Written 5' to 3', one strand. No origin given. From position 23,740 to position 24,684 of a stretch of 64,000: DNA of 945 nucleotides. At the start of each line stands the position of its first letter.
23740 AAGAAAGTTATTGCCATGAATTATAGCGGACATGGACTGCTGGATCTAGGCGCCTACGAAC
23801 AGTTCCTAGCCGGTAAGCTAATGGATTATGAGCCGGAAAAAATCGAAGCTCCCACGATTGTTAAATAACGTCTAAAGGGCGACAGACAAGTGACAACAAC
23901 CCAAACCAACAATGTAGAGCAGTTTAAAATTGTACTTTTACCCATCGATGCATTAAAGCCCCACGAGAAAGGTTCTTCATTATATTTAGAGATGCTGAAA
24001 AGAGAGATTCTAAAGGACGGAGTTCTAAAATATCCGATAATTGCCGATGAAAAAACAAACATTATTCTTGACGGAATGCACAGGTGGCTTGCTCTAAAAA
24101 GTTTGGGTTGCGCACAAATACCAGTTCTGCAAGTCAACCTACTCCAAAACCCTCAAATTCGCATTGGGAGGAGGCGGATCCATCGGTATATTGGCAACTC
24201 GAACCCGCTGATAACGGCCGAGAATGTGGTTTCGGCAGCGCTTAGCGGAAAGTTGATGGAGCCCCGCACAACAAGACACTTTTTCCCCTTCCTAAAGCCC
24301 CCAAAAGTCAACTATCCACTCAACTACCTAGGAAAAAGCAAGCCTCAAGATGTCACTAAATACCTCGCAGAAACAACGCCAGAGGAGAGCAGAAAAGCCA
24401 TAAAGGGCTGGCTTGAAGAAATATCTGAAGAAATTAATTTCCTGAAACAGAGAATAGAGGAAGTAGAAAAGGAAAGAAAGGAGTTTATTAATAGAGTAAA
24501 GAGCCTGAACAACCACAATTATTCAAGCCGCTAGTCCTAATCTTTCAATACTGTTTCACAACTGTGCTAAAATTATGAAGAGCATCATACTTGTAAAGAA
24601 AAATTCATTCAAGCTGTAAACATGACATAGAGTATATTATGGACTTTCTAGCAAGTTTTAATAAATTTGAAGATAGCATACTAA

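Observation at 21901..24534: TrpB2 followed by a ParB/Srx-fold gene and preceded by a divergent ACT regulator: candidate serine kinase to O-phosphoserine-dependent tryptophan synthase module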

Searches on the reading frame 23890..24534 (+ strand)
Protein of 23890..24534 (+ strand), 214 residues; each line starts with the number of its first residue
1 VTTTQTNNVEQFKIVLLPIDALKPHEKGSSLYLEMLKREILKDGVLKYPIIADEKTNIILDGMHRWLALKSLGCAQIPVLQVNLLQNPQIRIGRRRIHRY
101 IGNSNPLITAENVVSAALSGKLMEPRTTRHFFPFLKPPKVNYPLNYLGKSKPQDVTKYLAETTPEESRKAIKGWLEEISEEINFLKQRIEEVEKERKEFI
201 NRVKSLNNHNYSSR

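Call 3: search_protein_families(library=pfam, proteins=[window:23890-24534:+], max_evalue=0.01)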
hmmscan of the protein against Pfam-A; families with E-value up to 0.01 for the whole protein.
window:23890-24534:+ (214 aa): 1 family
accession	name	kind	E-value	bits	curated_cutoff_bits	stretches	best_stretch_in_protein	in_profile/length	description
PF02195.25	ParB_N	-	0.0046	17.4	26.3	1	8-82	2-78/95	ParB N-terminal domain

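Call 4: search_protein_families(library=ncbifam, proteins=[window:23890-24534:+], max_evalue=0.01)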
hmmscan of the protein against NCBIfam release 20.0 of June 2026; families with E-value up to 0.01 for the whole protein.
window:23890-24534:+ (214 aa): 2 families
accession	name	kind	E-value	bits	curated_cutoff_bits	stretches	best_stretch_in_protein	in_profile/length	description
NF053625.1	SerKinSerKArch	equivalog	3.5e-13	49.3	380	1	11-85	13-91/244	ADP-dependent L-serine kinase SerK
NF033589.0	staphy_B_SbnI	equivalog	1.9e-09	37.2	350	1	14-84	8-81/254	bifunctional transcriptional regulator/O-phospho-L-serine synthase SbnI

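Call 5: search_solved_structures(query=window:23890-24531:+, max_evalue=10, show_alignments=4)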
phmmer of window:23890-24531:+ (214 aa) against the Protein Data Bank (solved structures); distinct sequences matched with E-value up to 10: 12.
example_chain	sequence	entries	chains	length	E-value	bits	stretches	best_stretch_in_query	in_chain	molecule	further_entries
5uje_A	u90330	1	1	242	8.2e-09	39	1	14-85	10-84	SbnI protein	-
5ujd_A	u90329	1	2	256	4.5e-08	36.5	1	14-94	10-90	Siderophore biosynthesis protein SbnI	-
6nr6_A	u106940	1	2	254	4.8e-08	36.5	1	14-94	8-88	Bifunctional transcriptional regulator/O-phospho-L-serine synthase SbnI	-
1vk1_A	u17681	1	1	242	5.7e-08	36.2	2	9-80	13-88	Conserved hypothetical protein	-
5x0b_A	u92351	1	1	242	5.9e-08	36.2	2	13-81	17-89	Free serine kinase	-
5x0j_A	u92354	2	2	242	1.5e-07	34.8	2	13-81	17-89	Free serine kinase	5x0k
5x0e_A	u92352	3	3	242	4e-07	33.5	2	13-81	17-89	Free serine kinase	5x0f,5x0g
2ggo_A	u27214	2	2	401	0.23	14.6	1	114-172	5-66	401aa long hypothetical glucose-1-phosphate thymidylyltransferase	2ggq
5z09_A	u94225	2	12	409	0.24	14.6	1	114-172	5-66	Dual sugar-1-phosphate nucleotidylyltransferase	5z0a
9obr_A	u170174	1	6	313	0.38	13.9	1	92-161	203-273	Dye-decolorizing peroxidase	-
5ez1_A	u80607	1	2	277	1.7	11.8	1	163-209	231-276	Putative peptidyl-prolyl cis-trans isomerase HP_0175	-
5jx1_A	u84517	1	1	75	1.8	11.7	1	174-206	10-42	Chimera protein of Kinesin-like protein KIF3A and Microtubule-associated protein RP/EB fam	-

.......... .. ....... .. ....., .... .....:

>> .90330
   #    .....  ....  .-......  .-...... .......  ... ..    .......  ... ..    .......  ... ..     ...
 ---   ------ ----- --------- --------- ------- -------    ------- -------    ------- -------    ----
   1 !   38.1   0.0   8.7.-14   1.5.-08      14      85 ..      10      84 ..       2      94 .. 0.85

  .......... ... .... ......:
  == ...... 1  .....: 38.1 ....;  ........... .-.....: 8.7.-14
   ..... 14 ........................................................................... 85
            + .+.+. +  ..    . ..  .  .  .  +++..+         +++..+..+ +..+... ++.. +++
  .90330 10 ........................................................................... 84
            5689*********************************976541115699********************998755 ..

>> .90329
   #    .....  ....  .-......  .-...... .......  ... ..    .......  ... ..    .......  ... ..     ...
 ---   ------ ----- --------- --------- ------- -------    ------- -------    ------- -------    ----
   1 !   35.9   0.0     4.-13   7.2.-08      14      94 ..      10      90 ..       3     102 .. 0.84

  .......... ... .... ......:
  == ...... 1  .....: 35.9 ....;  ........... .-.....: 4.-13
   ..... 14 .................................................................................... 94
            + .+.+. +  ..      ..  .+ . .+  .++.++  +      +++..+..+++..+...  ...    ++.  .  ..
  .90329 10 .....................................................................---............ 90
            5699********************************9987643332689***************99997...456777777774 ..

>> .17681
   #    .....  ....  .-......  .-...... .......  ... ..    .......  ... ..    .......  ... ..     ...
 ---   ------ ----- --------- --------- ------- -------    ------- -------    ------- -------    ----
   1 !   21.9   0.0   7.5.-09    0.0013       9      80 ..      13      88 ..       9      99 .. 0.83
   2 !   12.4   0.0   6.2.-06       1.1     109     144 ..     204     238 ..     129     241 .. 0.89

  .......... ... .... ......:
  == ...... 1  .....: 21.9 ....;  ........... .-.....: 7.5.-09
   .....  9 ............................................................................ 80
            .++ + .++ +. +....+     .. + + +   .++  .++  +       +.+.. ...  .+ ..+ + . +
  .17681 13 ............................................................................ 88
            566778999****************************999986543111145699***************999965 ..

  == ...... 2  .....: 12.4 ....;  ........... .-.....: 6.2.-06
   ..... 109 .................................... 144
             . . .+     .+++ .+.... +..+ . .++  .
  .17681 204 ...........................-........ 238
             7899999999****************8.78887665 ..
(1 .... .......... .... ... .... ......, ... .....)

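Call 10: find_homologous_proteins(query=window:23890-24531:+, max_evalue=0.001)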
Query window:23890-24531:+ (214 aa): 579 proteins with E <= 0.001 among 704 candidates; the best 120 are listed.
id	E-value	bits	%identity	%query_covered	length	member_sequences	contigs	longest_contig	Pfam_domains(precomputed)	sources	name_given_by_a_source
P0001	1.1e-136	471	100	100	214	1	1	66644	-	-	-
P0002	9.0e-124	429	90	100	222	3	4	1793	-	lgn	-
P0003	6.0e-113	394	83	99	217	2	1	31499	-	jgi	-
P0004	2.4e-112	392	84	95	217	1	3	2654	-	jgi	jgi:hypothetical protein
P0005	3.4e-111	388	82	99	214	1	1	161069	-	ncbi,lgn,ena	-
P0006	5.9e-111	387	82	95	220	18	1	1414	-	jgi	-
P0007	8.4e-111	387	82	99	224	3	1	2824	-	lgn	-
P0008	2.1e-109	382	83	90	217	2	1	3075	PF02195.27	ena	-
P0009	3.1e-109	382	79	99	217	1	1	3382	-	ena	-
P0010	3.6e-109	381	79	99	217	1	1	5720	-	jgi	-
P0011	5.0e-109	381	83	97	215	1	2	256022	-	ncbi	ncbi:MAG: ParB N-terminal domain-containing protein [Candidatus Bathyarchaeia archaeon]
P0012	1.3e-108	380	83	95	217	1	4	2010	-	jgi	jgi:hypothetical protein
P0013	3.1e-108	378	81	97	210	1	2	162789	PF02195.27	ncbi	ncbi:MAG: ParB N-terminal domain-containing protein [Candidatus Bathyarchaeia archaeon]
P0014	8.4e-108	377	82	98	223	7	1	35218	-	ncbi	ncbi:MAG: ParB N-terminal domain-containing protein [Candidatus Bathyarchaeia archaeon]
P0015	1.7e-107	376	82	97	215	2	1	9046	-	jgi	-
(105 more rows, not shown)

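Call 13: find_related_loci(query=window:23890-24531:+, collection=genome_contigs, flank=6000)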
Query window:23890-24531:+ (214 aa) in genome_contigs; peptide patterns used: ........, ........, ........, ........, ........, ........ (x = any residue, [..] = any of these).
236 stretches matched a pattern; 15 encode a relative of the query (tblastn E <= 1e-3); 15 distinct loci.
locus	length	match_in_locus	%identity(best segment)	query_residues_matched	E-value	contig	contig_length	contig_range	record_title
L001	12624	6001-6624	81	2-209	1e-115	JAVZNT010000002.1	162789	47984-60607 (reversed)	MAG: Candidatus Bathyarchaeia archaeon isolate DRTY-6_201912_bins_68 DRTY-6_201912_bins_68_scaffold_2, whole genome shot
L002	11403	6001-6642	90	1-214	3e-114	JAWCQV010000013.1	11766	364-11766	MAG: Candidatus Bathyarchaeia archaeon isolate JZ-2_201907_bins_210 JZ-2_201907_bins_210_scaffold_13, whole genome shotg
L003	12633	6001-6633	78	2-212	1e-105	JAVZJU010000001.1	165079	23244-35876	MAG: Candidatus Bathyarchaeia archaeon isolate DRTY-6_201901_bins_99 DRTY-6_201901_bins_99_scaffold_1, whole genome shot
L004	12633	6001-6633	78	2-212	2e-105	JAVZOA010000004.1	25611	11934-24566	MAG: Candidatus Bathyarchaeia archaeon isolate DRTY-6_201912_bins_76 DRTY-6_201912_bins_76_scaffold_4, whole genome shot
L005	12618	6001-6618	84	2-207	3e-105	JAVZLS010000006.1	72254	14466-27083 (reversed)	MAG: Candidatus Bathyarchaeia archaeon isolate DRTY-6_201907_bins_66 DRTY-6_201907_bins_66_scaffold_6, whole genome shot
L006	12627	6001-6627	83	2-210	4e-105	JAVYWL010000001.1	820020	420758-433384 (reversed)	MAG: Candidatus Bathyarchaeia archaeon isolate DRTY-2_202007_bins_32 DRTY-2_202007_bins_32_scaffold_1, whole genome shot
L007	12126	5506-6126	83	3-209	2e-104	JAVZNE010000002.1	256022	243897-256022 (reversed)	MAG: Candidatus Bathyarchaeia archaeon isolate DRTY-6_201912_bins_43 DRTY-6_201912_bins_43_scaffold_2, whole genome shot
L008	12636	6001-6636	82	1-212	9e-99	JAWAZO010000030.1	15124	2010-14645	MAG: Candidatus Bathyarchaeia archaeon isolate ZZQ_201803_bins_84 ZZQ_201803_bins_84_scaffold_30, whole genome shotgun s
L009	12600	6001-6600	72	11-210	1e-98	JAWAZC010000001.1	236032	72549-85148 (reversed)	MAG: Candidatus Bathyarchaeia archaeon isolate ZZQ_201803_bins_67 ZZQ_201803_bins_67_scaffold_1, whole genome shotgun se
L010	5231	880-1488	71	11-213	8e-93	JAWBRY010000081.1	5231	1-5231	MAG: Candidatus Bathyarchaeia archaeon isolate JZ-1_201705_bins_87 JZ-1_201705_bins_87_scaffold_81, whole genome shotgun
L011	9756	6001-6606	72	11-212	3e-86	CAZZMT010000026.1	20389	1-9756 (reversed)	MAG TPA_asm: uncultured Candidatus Bathyarchaeia archaeon isolate binchicken_co25_93 genome assembly, contig: k141_13562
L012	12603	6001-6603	82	12-212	6e-101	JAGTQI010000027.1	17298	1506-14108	MAG: Candidatus Bathyarchaeota archaeon isolate DGJ8_bin_44_34 DGJ8_bin_44_34_scaffold_1034_curated, whole genome shotgu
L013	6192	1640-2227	62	11-206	3e-78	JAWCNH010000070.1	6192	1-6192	MAG: Candidatus Bathyarchaeia archaeon isolate JZ-2_201709_bins_144 JZ-2_201709_bins_144_scaffold_70, whole genome shotg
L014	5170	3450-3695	41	12-94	3e-12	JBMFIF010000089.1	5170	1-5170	MAG: Thermoprotei archaeon isolate KM4324-16 NODE_89_length_5170_cov_23.879442, whole genome shotgun sequence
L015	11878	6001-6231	35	22-100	1e-10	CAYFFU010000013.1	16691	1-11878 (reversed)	MAG TPA_asm: uncultured Desulfurococcales archaeon isolate DRP004690_co1_32 genome assembly, contig: NODE_222_length_166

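Call 18: search_protein_representatives(protein=window:23890-24531:+)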
Query: 214 residues. Proteins with E-value up to 0.001 (for the whole library): 1160; up to 1e-10: 249; up to 1e-30: 4. The best 150 are listed.
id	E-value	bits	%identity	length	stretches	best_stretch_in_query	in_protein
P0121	1.2e-74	267.0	61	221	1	6-209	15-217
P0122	3.8e-46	174.0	49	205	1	14-206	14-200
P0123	5.8e-38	147.3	53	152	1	10-154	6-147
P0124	1.1e-36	143.0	67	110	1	8-104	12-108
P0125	1.1e-28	116.9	37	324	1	16-199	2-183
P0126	2.1e-28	116.0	41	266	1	13-168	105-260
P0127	1.9e-27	112.9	36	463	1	14-207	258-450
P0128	6.9e-27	111.1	68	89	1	8-87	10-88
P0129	1.4e-26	110.1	61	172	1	12-100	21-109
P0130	3.0e-25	105.8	40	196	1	23-206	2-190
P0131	3.6e-25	105.5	38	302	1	14-201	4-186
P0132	7.2e-25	104.5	39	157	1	51-202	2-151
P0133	6.4e-24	101.4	33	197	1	13-207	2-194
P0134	5.2e-23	98.4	36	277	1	10-197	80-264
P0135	7.6e-23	97.9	32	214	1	12-205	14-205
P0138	2.4e-22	96.3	39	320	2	13-186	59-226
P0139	3.2e-22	95.8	34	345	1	4-208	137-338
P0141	1.1e-21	94.2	36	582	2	14-132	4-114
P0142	1.1e-21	94.1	35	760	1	13-202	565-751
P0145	9.1e-21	91.1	34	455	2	9-149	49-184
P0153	3.1e-19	86.1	34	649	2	11-152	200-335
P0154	3.5e-19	85.9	34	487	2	9-146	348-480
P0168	4.9e-16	75.7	32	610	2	15-148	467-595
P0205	4.0e-14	69.4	43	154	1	13-132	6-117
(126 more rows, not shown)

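Call 19: search_protein_families(library=pfam, proteins=[P0127, P0142, P0141, P0153, P0154, P0168, P0145, P0139, P0125, P0138], max_evalue=0.001)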
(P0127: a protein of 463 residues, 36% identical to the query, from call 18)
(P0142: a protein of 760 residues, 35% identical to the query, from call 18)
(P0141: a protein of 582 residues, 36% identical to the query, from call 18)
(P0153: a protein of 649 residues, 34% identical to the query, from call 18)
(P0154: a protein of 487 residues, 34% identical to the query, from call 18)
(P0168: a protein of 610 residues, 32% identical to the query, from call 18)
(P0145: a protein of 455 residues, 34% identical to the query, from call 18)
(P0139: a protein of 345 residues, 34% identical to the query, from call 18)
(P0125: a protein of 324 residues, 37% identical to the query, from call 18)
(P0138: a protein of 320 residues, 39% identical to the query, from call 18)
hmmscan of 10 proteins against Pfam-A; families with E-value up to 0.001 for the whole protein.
P0127 (463 aa): 3 families
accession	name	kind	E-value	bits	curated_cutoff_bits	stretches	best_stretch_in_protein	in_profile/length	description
PF00483.29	NTP_transferase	-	3e-09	37.2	21.2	1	8-117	2-115/245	Nucleotidyl transferase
PF12804.13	NTP_transf_3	-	2.8e-07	31.3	27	1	8-121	1-105/160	MobA-like NTP transferase domain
PF01128.25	IspD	-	0.00039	20.7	27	1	8-58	3-51/221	2-C-methyl-D-erythritol 4-phosphate cytidylyltransferase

P0142 (760 aa): 1 family
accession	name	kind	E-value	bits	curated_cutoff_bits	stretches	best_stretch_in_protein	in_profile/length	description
PF00733.27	Asn_synthase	-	3.2e-12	47.2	21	1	182-504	3-304/354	Asparagine synthase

P0141 (582 aa): 2 families
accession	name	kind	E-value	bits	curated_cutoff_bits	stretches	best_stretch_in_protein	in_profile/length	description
PF00291.31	PALP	-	3.6e-50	171.4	35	1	282-552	4-294/295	Pyridoxal-phosphate dependent enzyme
PF02195.25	ParB_N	-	6e-06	26.7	26.3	1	5-78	9-84/95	ParB N-terminal domain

P0153 (649 aa): 1 family
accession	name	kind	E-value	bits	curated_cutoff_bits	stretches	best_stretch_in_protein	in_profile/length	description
PF02195.25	ParB_N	-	4.9e-05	23.7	26.3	0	201-280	6-86/95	ParB N-terminal domain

P0154 (487 aa): 0 families

P0168 (610 aa): 1 family
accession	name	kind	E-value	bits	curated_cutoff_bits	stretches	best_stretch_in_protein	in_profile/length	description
PF02195.25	ParB_N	-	0.0007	20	26.3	0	492-544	32-87/95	ParB N-terminal domain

P0145 (455 aa): 0 families

P0139 (345 aa): 1 family
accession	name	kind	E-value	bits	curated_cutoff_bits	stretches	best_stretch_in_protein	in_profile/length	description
PF01467.32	CTP_transf_like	-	8.8e-06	26.4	21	1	6-39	1-35/133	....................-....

P0125 (324 aa): 1 family
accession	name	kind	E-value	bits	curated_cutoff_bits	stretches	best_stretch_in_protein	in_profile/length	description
PF01467.32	CTP_transf_like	-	9.6e-08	32.8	21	1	200-295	1-105/133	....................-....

P0138 (320 aa): 0 families

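Call 21: search_protein_families(library=ncbifam, proteins=[P0141, P0126, P0153, P0154, P0168, P0145, P0122, P0133], max_evalue=0.001)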
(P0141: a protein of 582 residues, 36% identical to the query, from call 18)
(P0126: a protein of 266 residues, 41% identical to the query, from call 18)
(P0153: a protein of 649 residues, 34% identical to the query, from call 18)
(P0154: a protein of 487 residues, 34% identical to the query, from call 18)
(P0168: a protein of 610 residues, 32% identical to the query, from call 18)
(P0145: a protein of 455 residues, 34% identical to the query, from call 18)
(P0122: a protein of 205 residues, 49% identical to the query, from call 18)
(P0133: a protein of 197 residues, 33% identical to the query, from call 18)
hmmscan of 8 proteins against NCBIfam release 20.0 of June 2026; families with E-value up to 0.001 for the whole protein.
P0141 (582 aa): 27 families (the best 25 are shown)
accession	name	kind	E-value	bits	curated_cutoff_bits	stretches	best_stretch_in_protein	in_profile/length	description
TIGR01136.1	cysKM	subfamily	4.7e-57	193.6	344.15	1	286-559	8-294/299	cysteine synthase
NF008735.0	PRK11761.1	equivalog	3.2e-53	180.9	413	1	286-559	13-289/296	cysteine synthase CysM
TIGR01138.1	cysM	equivalog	4.7e-52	177.3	394.2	1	286-559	9-285/290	cysteine synthase B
TIGR01139.1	cysK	equivalog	1.5e-48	165.6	350.95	1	286-559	8-293/298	cysteine synthase A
NF007989.0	PRK10717.1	equivalog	1.1e-41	143.1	387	2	286-482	15-218/334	cysteine synthase A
TIGR01137.1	cysta_beta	equivalog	2.1e-40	138.8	510.25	1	286-562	12-309/457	cystathionine beta-synthase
TIGR03945.1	PLP_SbnA_fam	equivalog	1.7e-35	122.6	349.95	1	286-560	8-296/304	2,3-diaminopropionate biosynthesis protein SbnA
NF053679.1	CysteaSynCapA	equivalog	1.7e-30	106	600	2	270-475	4-209/329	cysteate synthase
NF053625.1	SerKinSerKArch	equivalog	1.5e-19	70.1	380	1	3-85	15-101/244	ADP-dependent L-serine kinase SerK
NF004170.0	PRK05638.1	equivalog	1.9e-12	46.5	421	1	280-462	62-233/442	threonine synthase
NF004996.0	PRK06381.1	equivalog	3.5e-12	46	266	1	286-548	16-286/319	threonine synthase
NF005035.0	PRK06450.1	equivalog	3.9e-12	45.6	301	1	298-434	64-191/338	threonine synthase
NF033589.0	staphy_B_SbnI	equivalog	6.1e-11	42.2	350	1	3-87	7-92/254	bifunctional transcriptional regulator/O-phospho-L-serine synthase SbnI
NF006094.0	PRK08246.1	subfamily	2.2e-09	37.2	331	1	286-479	24-203/310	serine/threonine dehydratase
NF005292.0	PRK06815.1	equivalog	2.6e-09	36.6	371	1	285-481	21-209/320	threonine/serine dehydratase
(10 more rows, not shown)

P0126 (266 aa): 5 families
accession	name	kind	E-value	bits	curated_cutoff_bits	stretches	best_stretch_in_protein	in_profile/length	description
TIGR01415.1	trpB_rel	hypoth_equivalog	1.2e-20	73.7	518.85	1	3-72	347-416/419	TrpB-like pyridoxal phosphate-dependent enzyme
NF009057.0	PRK12391.1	equivalog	1.3e-20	73.5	366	1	2-73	356-427/441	TrpB-like pyridoxal phosphate-dependent enzyme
NF053625.1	SerKinSerKArch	equivalog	4.4e-08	32.6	380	1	106-179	16-93/244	ADP-dependent L-serine kinase SerK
NF033589.0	staphy_B_SbnI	equivalog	3.8e-06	26.5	350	1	108-175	10-80/254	bifunctional transcriptional regulator/O-phospho-L-serine synthase SbnI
NF010376.0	PRK13803.1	equivalog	0.00075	18.4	819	1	6-71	531-594/600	bifunctional phosphoribosylanthranilate isomerase/tryptophan synthase subunit beta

P0153 (649 aa): 3 families
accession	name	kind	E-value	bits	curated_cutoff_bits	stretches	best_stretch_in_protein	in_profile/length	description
NF053625.1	SerKinSerKArch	equivalog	1.6e-23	83.1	380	2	199-285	12-100/244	ADP-dependent L-serine kinase SerK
TIGR00180.1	parB_part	domain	8.5e-07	28.9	58.45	0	201-298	8-108/186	ParB/RepB/Spo0J family partition protein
TIGR04285.1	nucleoid_noc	exception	0.0002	20.8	315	0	238-297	40-101/255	nucleoid occlusion protein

P0154 (487 aa): 1 family
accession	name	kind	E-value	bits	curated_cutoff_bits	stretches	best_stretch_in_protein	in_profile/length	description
NF053625.1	SerKinSerKArch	equivalog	8.4e-20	70.9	380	1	345-435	8-100/244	ADP-dependent L-serine kinase SerK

P0168 (610 aa): 1 family
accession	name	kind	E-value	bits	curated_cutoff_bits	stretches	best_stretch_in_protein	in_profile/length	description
NF053625.1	SerKinSerKArch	equivalog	1.9e-19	69.8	380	2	160-246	12-100/244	ADP-dependent L-serine kinase SerK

P0145 (455 aa): 1 family
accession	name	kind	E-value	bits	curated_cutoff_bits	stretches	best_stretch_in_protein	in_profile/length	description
NF053625.1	SerKinSerKArch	equivalog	2.7e-19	69.3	380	2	51-137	13-101/244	ADP-dependent L-serine kinase SerK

P0122 (205 aa): 3 families
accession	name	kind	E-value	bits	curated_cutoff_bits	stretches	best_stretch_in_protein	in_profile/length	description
NF053625.1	SerKinSerKArch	equivalog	3.5e-09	36.2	380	1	17-92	19-98/244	ADP-dependent L-serine kinase SerK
NF033589.0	staphy_B_SbnI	equivalog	1.9e-06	27.4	350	1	15-90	9-87/254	bifunctional transcriptional regulator/O-phospho-L-serine synthase SbnI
TIGR00180.1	parB_part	domain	0.001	18.9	58.45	0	49-118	44-117/186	ParB/RepB/Spo0J family partition protein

P0133 (197 aa): 2 families
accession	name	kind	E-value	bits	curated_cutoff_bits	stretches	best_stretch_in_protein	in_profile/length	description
NF053625.1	SerKinSerKArch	equivalog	6.6e-10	38.5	380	2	6-106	19-120/244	ADP-dependent L-serine kinase SerK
NF033589.0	staphy_B_SbnI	equivalog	3.6e-05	23.3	350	1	2-78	7-86/254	bifunctional transcriptional regulator/O-phospho-L-serine synthase SbnI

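Call 37: find_homologous_proteins(query=P0122, max_evalue=0.00001)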
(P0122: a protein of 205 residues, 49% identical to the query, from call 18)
Query P0122 (205 aa): 221 proteins with E <= 0.00001 among 435 candidates; the best 120 are listed.
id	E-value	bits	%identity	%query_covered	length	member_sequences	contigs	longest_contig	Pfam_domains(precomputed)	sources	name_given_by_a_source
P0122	2.3e-131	453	100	100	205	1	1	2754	-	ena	-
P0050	1.1e-55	206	52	95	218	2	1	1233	-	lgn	-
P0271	4.6e-55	204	56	84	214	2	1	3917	-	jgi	jgi:hypothetical protein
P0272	6.1e-55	204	51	99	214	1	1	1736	-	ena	-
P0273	9.4e-55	203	51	95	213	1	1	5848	-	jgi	jgi:hypothetical protein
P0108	1.2e-54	203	51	99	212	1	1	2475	PF02195.27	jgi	jgi:hypothetical protein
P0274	1.6e-54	203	52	93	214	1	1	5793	-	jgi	jgi:hypothetical protein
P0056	2.3e-54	202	52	94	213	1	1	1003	-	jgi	-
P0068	2.8e-54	202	52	99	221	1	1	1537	PF02195.27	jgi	jgi:hypothetical protein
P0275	3.7e-54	201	48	99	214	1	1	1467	-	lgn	-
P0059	3.9e-54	201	52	94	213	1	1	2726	-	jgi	-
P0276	4.3e-54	201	52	88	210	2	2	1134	-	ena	-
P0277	6.8e-54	200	54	84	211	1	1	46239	-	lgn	-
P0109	7.1e-54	200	52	93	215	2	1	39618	PF02195.27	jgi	-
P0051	7.5e-54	200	49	94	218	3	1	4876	-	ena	-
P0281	1.0e-53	200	57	79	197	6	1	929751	-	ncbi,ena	-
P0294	2.0e-52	196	51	83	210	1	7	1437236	PF02195.27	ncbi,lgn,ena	ncbi:MAG: ParB N-terminal domain-containing protein [Candidatus Bathyarchaeia archaeon]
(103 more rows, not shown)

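Call 38: find_encoding_contigs(protein=P0122, flank=6000, max_places=2)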
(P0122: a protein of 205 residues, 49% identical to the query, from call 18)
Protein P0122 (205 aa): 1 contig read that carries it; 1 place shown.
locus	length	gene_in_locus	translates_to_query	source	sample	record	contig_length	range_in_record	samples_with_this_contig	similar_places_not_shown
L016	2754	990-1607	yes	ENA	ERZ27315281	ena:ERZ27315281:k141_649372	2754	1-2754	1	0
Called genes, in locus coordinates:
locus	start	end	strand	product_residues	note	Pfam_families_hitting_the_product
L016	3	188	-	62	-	?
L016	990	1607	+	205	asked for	-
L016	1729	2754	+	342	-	?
